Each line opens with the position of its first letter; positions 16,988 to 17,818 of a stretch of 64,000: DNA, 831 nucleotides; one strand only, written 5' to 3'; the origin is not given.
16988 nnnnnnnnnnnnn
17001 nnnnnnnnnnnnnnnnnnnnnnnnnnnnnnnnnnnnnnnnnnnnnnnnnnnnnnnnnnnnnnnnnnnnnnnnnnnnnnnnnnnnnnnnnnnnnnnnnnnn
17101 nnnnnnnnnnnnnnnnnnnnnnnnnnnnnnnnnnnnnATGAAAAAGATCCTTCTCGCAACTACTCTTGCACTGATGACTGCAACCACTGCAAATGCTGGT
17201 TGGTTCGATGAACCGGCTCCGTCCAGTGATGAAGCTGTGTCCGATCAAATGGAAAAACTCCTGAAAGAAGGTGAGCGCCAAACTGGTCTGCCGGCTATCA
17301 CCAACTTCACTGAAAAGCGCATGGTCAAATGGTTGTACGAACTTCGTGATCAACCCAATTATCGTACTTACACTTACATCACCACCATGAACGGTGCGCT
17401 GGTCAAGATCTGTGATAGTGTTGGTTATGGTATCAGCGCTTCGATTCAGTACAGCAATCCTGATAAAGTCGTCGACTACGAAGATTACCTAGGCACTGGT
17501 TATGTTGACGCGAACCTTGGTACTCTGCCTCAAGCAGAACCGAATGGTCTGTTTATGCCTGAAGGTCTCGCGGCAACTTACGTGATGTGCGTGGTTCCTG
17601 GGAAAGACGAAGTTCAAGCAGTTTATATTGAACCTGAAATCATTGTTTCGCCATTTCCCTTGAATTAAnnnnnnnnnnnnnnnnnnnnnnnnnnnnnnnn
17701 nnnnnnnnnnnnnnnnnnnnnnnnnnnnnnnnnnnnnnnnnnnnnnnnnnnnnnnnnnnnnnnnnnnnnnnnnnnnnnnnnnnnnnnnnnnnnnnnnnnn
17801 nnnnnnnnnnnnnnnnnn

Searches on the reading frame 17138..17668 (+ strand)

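Call 22: search_protein_families(library=pfam, proteins=[window:17138-17668:+], max_evalue=0.001)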
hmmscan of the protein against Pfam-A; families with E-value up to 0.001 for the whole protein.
window:17138-17668:+ (176 aa): 0 families

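Call 54: search_protein_families(library=phrogs, proteins=[window:17138-17668:+], max_evalue=0.001)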
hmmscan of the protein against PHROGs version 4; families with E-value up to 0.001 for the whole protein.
window:17138-17668:+ (176 aa): 1 family
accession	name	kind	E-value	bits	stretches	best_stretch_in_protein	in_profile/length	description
phrog_24725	-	unknown function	1.7e-34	120.2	1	24-172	27-171/188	-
